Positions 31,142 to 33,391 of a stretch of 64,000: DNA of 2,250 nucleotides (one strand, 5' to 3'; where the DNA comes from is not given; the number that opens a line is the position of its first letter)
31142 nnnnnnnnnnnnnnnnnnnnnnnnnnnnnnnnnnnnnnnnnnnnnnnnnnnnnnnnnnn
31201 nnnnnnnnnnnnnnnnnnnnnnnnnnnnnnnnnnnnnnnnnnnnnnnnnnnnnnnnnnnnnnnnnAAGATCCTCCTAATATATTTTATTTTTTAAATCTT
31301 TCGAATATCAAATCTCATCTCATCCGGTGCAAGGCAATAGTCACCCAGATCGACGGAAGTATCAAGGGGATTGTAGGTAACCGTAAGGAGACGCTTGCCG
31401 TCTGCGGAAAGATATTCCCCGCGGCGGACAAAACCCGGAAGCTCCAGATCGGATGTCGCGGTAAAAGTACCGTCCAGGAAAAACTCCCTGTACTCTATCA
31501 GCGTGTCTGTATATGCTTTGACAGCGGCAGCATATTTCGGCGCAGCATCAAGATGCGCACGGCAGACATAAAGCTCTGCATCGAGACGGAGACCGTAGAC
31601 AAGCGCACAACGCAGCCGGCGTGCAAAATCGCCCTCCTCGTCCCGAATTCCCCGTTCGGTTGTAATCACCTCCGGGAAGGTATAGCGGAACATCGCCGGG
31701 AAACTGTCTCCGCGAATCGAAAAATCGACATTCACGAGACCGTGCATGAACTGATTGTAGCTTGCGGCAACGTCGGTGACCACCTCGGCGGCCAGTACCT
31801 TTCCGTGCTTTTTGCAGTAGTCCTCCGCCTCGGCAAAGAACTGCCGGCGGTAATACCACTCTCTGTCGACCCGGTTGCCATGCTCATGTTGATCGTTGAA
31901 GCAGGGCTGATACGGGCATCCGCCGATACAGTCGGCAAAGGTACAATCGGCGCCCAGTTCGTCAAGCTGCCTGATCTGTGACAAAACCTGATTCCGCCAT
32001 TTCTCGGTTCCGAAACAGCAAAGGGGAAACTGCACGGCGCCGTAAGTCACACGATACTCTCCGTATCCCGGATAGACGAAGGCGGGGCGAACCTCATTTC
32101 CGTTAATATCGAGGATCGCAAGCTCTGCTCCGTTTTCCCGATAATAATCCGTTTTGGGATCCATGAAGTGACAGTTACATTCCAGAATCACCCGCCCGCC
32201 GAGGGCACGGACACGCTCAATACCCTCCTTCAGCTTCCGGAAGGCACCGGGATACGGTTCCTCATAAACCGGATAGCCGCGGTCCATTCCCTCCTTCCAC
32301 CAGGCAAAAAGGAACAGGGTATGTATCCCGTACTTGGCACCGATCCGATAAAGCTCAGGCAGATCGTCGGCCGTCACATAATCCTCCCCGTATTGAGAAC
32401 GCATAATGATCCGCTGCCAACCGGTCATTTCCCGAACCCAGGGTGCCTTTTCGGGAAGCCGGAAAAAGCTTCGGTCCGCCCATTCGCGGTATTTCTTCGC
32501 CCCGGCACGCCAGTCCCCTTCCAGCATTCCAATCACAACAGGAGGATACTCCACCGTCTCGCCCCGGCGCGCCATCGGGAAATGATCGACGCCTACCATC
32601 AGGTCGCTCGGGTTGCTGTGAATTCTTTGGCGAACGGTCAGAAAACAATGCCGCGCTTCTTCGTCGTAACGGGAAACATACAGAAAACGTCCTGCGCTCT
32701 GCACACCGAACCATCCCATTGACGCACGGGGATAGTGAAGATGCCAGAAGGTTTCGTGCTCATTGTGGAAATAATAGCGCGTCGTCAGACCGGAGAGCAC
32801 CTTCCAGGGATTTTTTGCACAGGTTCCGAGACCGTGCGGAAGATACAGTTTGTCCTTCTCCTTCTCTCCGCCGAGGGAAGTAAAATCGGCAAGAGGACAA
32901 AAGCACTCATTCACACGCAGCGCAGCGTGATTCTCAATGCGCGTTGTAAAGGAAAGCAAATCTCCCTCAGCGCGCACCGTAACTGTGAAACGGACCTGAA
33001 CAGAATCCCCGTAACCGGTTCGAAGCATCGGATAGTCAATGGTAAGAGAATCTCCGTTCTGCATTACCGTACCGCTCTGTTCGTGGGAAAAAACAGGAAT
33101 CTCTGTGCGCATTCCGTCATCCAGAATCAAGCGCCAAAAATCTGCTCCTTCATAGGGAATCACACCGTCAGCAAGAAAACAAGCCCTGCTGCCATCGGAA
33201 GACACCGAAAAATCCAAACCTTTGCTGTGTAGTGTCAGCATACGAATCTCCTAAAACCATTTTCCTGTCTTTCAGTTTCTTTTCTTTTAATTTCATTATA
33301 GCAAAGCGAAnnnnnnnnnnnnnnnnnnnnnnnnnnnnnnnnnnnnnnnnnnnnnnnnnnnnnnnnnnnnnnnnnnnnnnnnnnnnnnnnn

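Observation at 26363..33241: Permease-less four-gene surface operon: glycosidase-like protein, orphan SBP lipoprotein, extracellular ARH-fold/CBM lipoprotein, anchored surface protein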

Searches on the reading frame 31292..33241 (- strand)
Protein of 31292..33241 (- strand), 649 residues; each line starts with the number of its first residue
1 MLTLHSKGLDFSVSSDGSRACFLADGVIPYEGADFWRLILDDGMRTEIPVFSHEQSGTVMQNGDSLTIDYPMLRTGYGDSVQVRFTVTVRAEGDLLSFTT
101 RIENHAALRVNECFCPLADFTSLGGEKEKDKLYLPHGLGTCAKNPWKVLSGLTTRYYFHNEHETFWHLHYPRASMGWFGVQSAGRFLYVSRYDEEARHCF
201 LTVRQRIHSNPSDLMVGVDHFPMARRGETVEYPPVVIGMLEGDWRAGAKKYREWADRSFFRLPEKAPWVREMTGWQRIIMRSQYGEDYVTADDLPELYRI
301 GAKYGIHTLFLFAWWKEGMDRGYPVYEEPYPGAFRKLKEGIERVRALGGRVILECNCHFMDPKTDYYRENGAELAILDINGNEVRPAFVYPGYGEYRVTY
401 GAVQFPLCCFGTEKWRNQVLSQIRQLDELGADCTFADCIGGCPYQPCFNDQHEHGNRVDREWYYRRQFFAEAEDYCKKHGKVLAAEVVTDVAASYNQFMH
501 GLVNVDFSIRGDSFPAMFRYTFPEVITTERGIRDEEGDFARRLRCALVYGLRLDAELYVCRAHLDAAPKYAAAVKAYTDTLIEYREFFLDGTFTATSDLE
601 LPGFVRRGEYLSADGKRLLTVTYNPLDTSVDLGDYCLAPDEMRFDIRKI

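Call 3: search_protein_families(library=pfam, proteins=[window:31292-33241:-], max_evalue=0.1)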
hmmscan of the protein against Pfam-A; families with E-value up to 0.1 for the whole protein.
window:31292-33241:- (649 aa): 1 family
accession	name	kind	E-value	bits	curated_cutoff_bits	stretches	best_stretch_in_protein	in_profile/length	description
PF19773.5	DUF6259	-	8.2e-18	65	28.7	1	235-489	7-253/300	Domain of unknown function (DUF6259)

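Call 4: search_protein_families(library=ncbifam, proteins=[window:31292-33241:-], max_evalue=0.1)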
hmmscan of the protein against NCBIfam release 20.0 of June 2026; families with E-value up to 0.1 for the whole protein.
window:31292-33241:- (649 aa): 0 families

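Call 10: search_solved_structures(query=window:31292-33241:-, max_evalue=1)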
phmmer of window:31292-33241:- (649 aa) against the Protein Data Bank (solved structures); distinct sequences matched with E-value up to 1: 2.
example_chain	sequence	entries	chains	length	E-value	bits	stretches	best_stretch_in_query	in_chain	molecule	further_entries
8xli_c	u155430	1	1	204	0.092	14.2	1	137-213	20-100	V-type proton ATPase subunit S1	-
6wlw_U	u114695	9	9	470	0.35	12.2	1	137-212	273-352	V-type proton ATPase subunit S1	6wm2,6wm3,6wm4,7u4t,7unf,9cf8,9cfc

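Call 39: search_solved_structures(query=A2, max_evalue=10, show_alignments=2)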
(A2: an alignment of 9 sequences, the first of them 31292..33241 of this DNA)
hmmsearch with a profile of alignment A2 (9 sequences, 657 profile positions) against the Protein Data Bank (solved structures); distinct sequences matched with E-value up to 10: 0.

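Call 43: search_protein_families(library=pfam, alignment_id=A2, max_evalue=10)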
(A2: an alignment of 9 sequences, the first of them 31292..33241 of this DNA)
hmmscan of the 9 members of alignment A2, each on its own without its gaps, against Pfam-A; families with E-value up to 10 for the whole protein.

A. member 1, window:31292-33241:- (649 aa): 1 family
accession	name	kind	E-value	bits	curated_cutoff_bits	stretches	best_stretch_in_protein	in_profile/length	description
PF19773.5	DUF6259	-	8.2e-18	65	28.7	1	235-489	7-253/300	Domain of unknown function (DUF6259)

B. families by the number of members that match (of 9 scanned): 2 families
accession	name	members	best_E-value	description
PF19773.5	DUF6259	9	3.1e-21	Domain of unknown function (DUF6259)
PF19871.4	DUF6344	1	0.034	Family of unknown function (DUF6344)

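Call 46: find_homologous_proteins(query=window:31292-33241:-, max_evalue=0.001)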
Query window:31292-33241:- (649 aa): 176 proteins with E <= 0.001 among 8000 candidates; the best 120 are listed.
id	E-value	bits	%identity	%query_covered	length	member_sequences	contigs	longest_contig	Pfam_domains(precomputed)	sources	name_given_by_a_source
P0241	0.0e+0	1552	100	100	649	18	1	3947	PF19773.6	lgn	-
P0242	0.0e+0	1320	83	100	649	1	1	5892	PF19773.6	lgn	-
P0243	0.0e+0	1063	67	100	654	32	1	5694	PF19773.6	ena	-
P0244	0.0e+0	1035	65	100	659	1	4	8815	PF19773.6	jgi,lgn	-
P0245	2.6e-296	1003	64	100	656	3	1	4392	PF19773.6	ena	-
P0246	7.8e-295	998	63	99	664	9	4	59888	PF19773.6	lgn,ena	-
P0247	1.4e-291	987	63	100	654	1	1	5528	PF19773.6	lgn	-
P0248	4.9e-289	978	62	99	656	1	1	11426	PF19773.6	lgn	-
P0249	2.0e-288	976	63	99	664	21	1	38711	PF19773.6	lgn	-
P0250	2.3e-286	970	62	99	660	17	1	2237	PF19773.6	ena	-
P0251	1.1e-284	964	62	99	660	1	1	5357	PF19773.6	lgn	-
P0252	5.3e-284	962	62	99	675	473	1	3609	PF19773.6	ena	-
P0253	6.6e-284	962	61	99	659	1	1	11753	PF19773.6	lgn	-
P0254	9.7e-284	961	62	99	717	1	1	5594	PF19773.6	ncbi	-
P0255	1.2e-283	961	62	99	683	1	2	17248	PF19773.6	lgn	-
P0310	9.3e-255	865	56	99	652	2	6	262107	PF19773.6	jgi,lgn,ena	-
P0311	2.3e-251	854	56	99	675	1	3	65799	PF19773.6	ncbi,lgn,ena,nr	ncbi:MAG: hypothetical protein IJ721_02870 [Bacteroidales bacterium]|nr:hypothetical protein [Bacter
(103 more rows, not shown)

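Call 56: predict_structure(alignment_id=A4)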
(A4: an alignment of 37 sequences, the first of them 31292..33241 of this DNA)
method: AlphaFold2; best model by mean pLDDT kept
length: 649 residues; sequences in the alignment: 37
mean_pLDDT: 92.4   pTM: 0.92
mean pLDDT of the five models: 92.4, 92.3, 91.3, 91.2, 90.9
residues with pLDDT >= 90: 493; 70-90: 145; 50-70: 11; < 50: 0
segments of 3 or more residues with pLDDT < 50: none
pLDDT, mean of each block of 10 residues (from residue 1): 93 94 84 89 92 96 96 95 98 96 96 96 92 94 94 86 92 94 96 94 89 93 93 96 97 96 94 94 84 96 97 82 86 94 98 93 93 93 84 77 89 95 95 93 88 89 93 97 94 95 74 93 93 88 95 88 93 97 97 91 92 97 96 92 97
secondary structure, 60 per line:
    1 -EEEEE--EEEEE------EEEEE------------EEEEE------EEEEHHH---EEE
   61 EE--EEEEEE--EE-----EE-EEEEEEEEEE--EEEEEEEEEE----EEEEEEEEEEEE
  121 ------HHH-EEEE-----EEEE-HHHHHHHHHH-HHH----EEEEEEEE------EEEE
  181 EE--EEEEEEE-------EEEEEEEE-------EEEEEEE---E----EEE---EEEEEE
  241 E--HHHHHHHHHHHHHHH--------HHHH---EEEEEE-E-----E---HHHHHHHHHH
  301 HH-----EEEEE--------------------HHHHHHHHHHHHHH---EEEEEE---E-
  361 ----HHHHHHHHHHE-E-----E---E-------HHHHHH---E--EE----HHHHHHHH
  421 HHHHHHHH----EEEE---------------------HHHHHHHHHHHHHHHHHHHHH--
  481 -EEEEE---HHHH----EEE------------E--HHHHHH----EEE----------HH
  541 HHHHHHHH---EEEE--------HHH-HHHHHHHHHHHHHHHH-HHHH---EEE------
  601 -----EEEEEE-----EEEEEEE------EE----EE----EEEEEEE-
elements in order: E2-6 E9-13 E20-24 E37-41 E48-51 E58-62 E65-70 E83-92 E95-104 E109-120 E131-134 E140-143 H145-154 E163-170 E177-182 E185-191 E199-206 E214-220 E229-231 E235-241 H244-258 H267-270 E274-279 H291-302 E308-312 H333-346 E350-355 H365-374 H395-400 H413-428 E433-436 H458-478 E482-486 H490-493 E498-500 H516-521 E526-528 H539-548 E552-555 H568-583 H585-588 E592-594 E606-611 E617-623 E642-648

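Call 59: fold_search(model_id=the predicted structure, library=pdb)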
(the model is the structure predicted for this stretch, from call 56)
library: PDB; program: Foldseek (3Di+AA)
matches with E <= 10: 1590; with E <= 0.001: 626
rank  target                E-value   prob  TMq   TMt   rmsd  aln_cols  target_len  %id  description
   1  5opq_A                1.4e-26  1.00  0.69  0.68   6.3       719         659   12  A 3,6-anhydro-D-galactosidase produced by Zobellia galactanivorans. This is an exo-lytic enzyme that hydrolyzes termin (released 2017-11-29)
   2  5opq_D                3.3e-25  1.00  0.69  0.68   6.3       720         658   12  A 3,6-anhydro-D-galactosidase produced by Zobellia galactanivorans. This is an exo-lytic enzyme that hydrolyzes termin (released 2017-11-29)
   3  8rzk_A                1.0e-24  1.00  0.70  0.69   6.0       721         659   12  The Michaelis complex of ZgGH129 D486N from Zobellia galactanivorans with neo-b/k-oligo-carrageenan tetrasaccharide (b (released 2024-07-31)
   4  5wzq_A                6.0e-23  1.00  0.69  0.73   4.9       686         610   16  Alpha-N-acetylgalactosaminidase NagBb from Bifidobacterium bifidum - quadruple mutant (released 2017-06-07)
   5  4fnr_A                9.8e-23  1.00  0.56  0.52   8.9       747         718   12  Crystal structure of GH36 alpha-galactosidase AgaA from Geobacillus stearothermophilus (released 2012-10-03)
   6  5wzn_A                1.0e-22  1.00  0.69  0.72   5.9       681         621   17  Alpha-N-acetylgalactosaminidase NagBb from Bifidobacterium bifidum - GalNAc complex (released 2017-06-07)
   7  3mi6_A                2.6e-22  1.00  0.55  0.49   9.9       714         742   11  Crystal structure of the alpha-galactosidase from Lactobacillus brevis, Northeast Structural Genomics Consortium Targe (released 2010-04-28)
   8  5wzp_A                2.9e-22  1.00  0.66  0.71   5.7       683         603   16  Alpha-N-acetylgalactosaminidase NagBb from Bifidobacterium bifidum - ligand free (released 2017-06-07)
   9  5wzr_A                2.9e-22  1.00  0.68  0.70   5.9       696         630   17  Alpha-N-acetylgalactosaminidase NagBb from Bifidobacterium bifidum - Gal-NHAc-DNJ complex (released 2017-06-07)
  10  9awt_A                3.0e-22  1.00  0.61  0.60   8.2       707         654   12  Structure of the A type blood alpha-D-galactosamine galactosaminidase from Flavonifractor plautii in complex with GalN (released 2024-12-18)
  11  5wzr_B                4.4e-22  1.00  0.66  0.68   6.3       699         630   16  Alpha-N-acetylgalactosaminidase NagBb from Bifidobacterium bifidum - Gal-NHAc-DNJ complex (released 2017-06-07)
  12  6phw_A                4.6e-22  1.00  0.55  0.51   8.5       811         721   11  SpAga D472N structure in complex with melibiose (released 2019-10-02)
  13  8x1b                  8.8e-22  1.00  0.63  0.62   7.8       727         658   13  Cryo-EM structure of FpGalactosaminidase from Flavonifractor plautii in apo state (released 2024-11-13)
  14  4fnp_A                1.2e-21  1.00  0.58  0.53   8.8       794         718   11  Crystal structure of GH36 alpha-galactosidase AgaA A355E from Geobacillus stearothermophilus (released 2012-10-03)
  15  4fnu_A                1.2e-21  1.00  0.57  0.53   9.0       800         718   11  Crystal structure of GH36 alpha-galactosidase AgaA A355E D478A from Geobacillus stearothermophilus in complex with sta (released 2012-10-03)
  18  5wzq_B                1.7e-21  1.00  0.70  0.74   5.1       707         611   15  Alpha-N-acetylgalactosaminidase NagBb from Bifidobacterium bifidum - quadruple mutant (released 2017-06-07)
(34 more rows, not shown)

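Call 99: find_encoding_contigs(protein=P0311, flank=10000, max_places=1)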
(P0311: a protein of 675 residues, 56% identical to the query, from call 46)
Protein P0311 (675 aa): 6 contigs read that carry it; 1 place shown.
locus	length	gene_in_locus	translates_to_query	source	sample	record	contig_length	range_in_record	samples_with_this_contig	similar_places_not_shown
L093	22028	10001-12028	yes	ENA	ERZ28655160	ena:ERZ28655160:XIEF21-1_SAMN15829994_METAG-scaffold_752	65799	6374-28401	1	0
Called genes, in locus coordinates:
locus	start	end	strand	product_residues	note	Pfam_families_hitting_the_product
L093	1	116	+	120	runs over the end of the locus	-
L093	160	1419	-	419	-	PF13546:DDE_5, PF01609:DDE_Tnp_1, PF04693:DDE_Tnp_2 (faint)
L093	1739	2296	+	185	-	-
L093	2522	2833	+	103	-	PF01609:DDE_Tnp_1 (weak)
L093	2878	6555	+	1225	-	PF07494:Reg_prop (faint), PF08450:SGL (faint), PF00512:HisKA, PF02518:HATPase_c, PF00072:Response_reg, PF12833:HTH_18, PF00165:HTH_AraC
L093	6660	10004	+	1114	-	PF17128:DUF5107, PF07719:TPR_2 (faint), PF13181:TPR_8 (faint), PF13431:TPR_17 (faint), PF13432:TPR_16 (faint), PF14559:TPR_19 (faint), PF13414:TPR_11 (faint), PF21033:RMD1-3 (faint)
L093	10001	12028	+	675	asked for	PF19773:DUF6259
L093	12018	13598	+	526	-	PF04616:Glyco_hydro_43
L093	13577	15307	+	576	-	PF02012:BNR (faint), PF13088:BNR_2 (weak)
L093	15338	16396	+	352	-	-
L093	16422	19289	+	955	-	PF01263:Aldose_epim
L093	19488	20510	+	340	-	PF17761:DUF1016_N, PF06250:YhcG_C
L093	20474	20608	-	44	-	-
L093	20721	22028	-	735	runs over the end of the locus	PF13229:Beta_helix (weak)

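Call 105: find_encoding_contigs(protein=P0310, flank=10000, max_places=1)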
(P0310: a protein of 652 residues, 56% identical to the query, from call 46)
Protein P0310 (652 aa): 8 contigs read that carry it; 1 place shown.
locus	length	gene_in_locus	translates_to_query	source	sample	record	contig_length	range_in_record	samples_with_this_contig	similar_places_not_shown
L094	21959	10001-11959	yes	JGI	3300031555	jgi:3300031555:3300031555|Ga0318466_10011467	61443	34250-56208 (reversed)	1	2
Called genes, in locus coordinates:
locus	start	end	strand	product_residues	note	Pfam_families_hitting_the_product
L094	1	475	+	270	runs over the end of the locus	PF03009:GDPD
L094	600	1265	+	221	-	PF02527:GidB, PF13847:Methyltransf_31 (weak)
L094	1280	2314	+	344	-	PF06161:DUF975 (weak)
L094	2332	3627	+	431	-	PF10396:TrmE_N, PF12631:MnmE_helical, PF01926:MMR_HSR1, PF02421:FeoB_N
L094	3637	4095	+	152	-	PF01668:SmpB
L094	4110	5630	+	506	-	PF13177:DNA_pol3_delta2, PF00004:AAA, PF22608:DNAX_ATPase_lid, PF12169:DNA_pol3_gamma3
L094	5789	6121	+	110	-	PF02575:YbaB_DNA_bd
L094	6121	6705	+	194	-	PF21176:RecR_HhH, PF02132:RecR_ZnF, PF01751:Toprim, PF13662:Toprim_4, PF21175:RecR_C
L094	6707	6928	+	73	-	-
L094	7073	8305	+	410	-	PF01408:GFO_IDH_MocA, PF02894:GFO_IDH_MocA_C, PF22725:GFO_IDH_MocA_C3 (weak)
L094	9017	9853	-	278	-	PF12833:HTH_18, PF00165:HTH_AraC (weak)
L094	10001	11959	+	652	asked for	PF19773:DUF6259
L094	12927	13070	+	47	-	-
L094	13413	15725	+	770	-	PF04616:Glyco_hydro_43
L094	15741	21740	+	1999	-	PF13620:CarboxypepD_reg (faint)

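Call 107: find_related_loci(query=A4, collection=metagenome_contigs, flank=10000)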
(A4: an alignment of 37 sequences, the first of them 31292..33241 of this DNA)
Query A4 (649 aa) in metagenome_contigs; peptide patterns used: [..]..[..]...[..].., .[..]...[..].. (x = any residue, [..] = any of these).
173 stretches matched a pattern; 41 encode a relative of the query (tblastn E <= 1e-3); 41 distinct loci.
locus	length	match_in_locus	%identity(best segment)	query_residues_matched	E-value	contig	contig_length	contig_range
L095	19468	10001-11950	64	1-646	0e+0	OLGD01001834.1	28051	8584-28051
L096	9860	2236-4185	62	1-646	0e+0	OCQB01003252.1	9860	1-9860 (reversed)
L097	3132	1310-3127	65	1-606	0e+0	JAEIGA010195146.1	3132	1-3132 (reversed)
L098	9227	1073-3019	62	2-646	0e+0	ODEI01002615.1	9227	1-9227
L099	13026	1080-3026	61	2-646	0e+0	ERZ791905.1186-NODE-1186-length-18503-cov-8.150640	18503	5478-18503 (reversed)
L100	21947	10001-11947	61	2-646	0e+0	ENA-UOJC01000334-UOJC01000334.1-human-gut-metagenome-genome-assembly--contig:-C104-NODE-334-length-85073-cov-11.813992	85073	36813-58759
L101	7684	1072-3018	61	2-646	0e+0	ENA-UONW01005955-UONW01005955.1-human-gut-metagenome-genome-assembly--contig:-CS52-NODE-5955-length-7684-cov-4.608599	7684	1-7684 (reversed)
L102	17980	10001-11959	60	2-646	0e+0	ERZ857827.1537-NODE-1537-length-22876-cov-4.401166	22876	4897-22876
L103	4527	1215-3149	60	2-645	0e+0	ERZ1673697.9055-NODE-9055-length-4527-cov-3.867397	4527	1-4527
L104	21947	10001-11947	59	1-646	0e+0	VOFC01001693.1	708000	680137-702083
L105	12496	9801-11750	58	1-646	0e+0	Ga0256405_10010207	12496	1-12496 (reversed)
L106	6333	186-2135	58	1-646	0e+0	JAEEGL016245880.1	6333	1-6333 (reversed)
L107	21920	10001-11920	56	9-646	0e+0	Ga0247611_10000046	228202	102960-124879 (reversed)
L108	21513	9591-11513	56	1-644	0e+0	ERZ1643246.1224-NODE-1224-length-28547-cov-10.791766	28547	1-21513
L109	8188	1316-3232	56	9-646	0e+0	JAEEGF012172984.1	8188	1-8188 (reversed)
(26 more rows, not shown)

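Call 111: search_protein_families(library=pfam, proteins=[L108:11525-13147:+, L102:7400-8914:+, L102:8989-9984:+, L108:14811-16547:+, L108:8174-9265:+, L102:12303-13442:+, L102:13470-15260:+, L108:4891-8076:+, L102:4076-5155:+, L102:2481-3848:+], max_evalue=0.001)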
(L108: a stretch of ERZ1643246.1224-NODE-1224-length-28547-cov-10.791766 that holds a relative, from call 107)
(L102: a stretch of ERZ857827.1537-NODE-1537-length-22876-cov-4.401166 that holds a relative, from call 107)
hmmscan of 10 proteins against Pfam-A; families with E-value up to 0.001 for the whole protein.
L108:11525-13147:+ (540 aa): 3 families
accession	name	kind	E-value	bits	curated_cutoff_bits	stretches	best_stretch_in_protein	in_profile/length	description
PF13416.11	SBP_bac_8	-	1.1e-19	71.8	27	2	58-177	1-106/279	Bacterial extracellular solute-binding protein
PF01547.30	SBP_bac_1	-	9.4e-18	65.7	26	2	48-181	2-127/307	Bacterial extracellular solute-binding protein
PF13343.11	SBP_bac_6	-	0.00046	20.2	24.6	0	416-463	180-227/245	Bacterial extracellular solute-binding protein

L102:7400-8914:+ (504 aa): 1 family
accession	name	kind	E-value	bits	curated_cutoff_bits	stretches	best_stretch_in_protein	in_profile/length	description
PF01547.30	SBP_bac_1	-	1.6e-13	51.8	26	1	50-294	15-254/307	Bacterial extracellular solute-binding protein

L102:8989-9984:+ (331 aa): 3 families
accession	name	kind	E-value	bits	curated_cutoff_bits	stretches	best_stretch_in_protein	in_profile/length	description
PF04041.19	Glyco_hydro_130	-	3.2e-13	49.8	26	2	142-275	79-203/320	beta-1,4-mannooligosaccharide phosphorylase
PF00251.26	Glyco_hydro_32N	-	2.6e-11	44.1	22.1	1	106-269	17-173/307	Glycosyl hydrolases family 32 N-terminal domain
PF04616.20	Glyco_hydro_43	-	1.8e-07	31.2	32.2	0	32-249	69-264/288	Glycosyl hydrolases family 43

L108:14811-16547:+ (578 aa): 1 family
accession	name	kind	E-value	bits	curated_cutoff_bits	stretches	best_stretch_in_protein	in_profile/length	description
PF04616.20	Glyco_hydro_43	-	2.7e-52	178.4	32.2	1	102-417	10-286/288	Glycosyl hydrolases family 43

L108:8174-9265:+ (363 aa): 0 families

L102:12303-13442:+ (379 aa): 3 families
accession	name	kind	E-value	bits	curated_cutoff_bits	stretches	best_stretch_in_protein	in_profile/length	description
PF12833.13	HTH_18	-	7.8e-21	74.6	33.6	1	293-370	2-79/80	Helix-turn-helix domain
PF00072.30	Response_reg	-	1.1e-17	64.6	30.2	1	16-122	2-104/111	Response regulator receiver domain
PF00165.29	HTH_AraC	-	3.1e-14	53.1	26.6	2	279-319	1-41/42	Bacterial regulatory helix-turn-helix proteins, AraC family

L102:13470-15260:+ (596 aa): 4 families
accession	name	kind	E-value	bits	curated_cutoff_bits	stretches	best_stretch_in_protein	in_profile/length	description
PF06580.19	His_kinase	-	1.4e-24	86.6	25.2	1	371-450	2-80/81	Histidine kinase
PF02518.31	HATPase_c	-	5.5e-11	43.3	26.4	1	471-573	10-109/111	Histidine kinase-, DNA gyrase B-, and HSP90-like ATPase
PF02743.24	dCache_1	-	6.3e-05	23.1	45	0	44-239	2-192/240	Cache domain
PF13581.12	HATPase_c_2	-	0.00016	22.1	27.4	1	466-520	31-86/127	Histidine kinase-like ATPase domain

L108:4891-8076:+ (1061 aa): 6 families
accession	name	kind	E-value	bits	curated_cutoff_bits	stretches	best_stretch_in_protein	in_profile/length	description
PF17128.10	DUF5107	-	6.7e-52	176.8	24.4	1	53-348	17-310/310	Domain of unknown function (DUF5107)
PF13432.12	TPR_16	-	7.6e-09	36.3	32.7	1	568-623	3-58/65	Tetratricopeptide repeat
PF14559.12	TPR_19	-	2.1e-08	34.8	25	1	573-637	2-66/68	Tetratricopeptide repeat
PF07719.23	TPR_2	-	5.9e-06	26.4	27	0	564-592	3-31/34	Tetratricopeptide repeat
PF13181.12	TPR_8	-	1.5e-05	25.2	25.7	0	564-594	3-33/34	Tetratricopeptide repeat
PF24575.1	TPR_Slam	-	0.00057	20.7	35.2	0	570-617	55-102/104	Surface lipoprotein assembly modifier, N-terminal TPR repeats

L102:4076-5155:+ (359 aa): 2 families
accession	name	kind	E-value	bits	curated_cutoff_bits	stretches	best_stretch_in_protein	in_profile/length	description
PF13360.13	PQQ_2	-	1.5e-05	25.2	27.6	0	66-266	5-152/233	Outer membrane protein assembly factor BamB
PF13570.13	Beta-prop_ACSF4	-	0.00051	20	133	0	64-139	195-265/329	Beta-alanine-activating enzyme, beta-propeller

L102:2481-3848:+ (455 aa): 7 families
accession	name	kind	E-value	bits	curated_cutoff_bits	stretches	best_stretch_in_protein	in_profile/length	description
PF00639.27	Rotamase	-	2.6e-10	41.6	21.7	1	312-403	10-96/97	PPIC-type PPIASE domain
PF13616.12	Rotamase_3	-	1.3e-09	39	22.5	1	313-403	30-113/116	PPIC-type PPIASE domain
PF13623.11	SurA_N_2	-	1.6e-09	38.3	28.5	1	6-121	17-124/145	SurA-like N-terminal domain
PF13624.11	SurA_N_3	-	6.8e-08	33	27.2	1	5-154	16-157/162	SurA-like N-terminal domain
PF10186.14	ATG14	-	1e-05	25.2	33.2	1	190-331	36-142/347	Vacuolar sorting 38 and autophagy-related subunit 14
PF13145.12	Rotamase_2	-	8.9e-05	23.7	27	1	328-418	39-121/121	PPIC-type PPIASE domain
PF01442.23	Apolipoprotein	-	0.00017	21.8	90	1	251-348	8-147/190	Apolipoprotein A1/A4/E domain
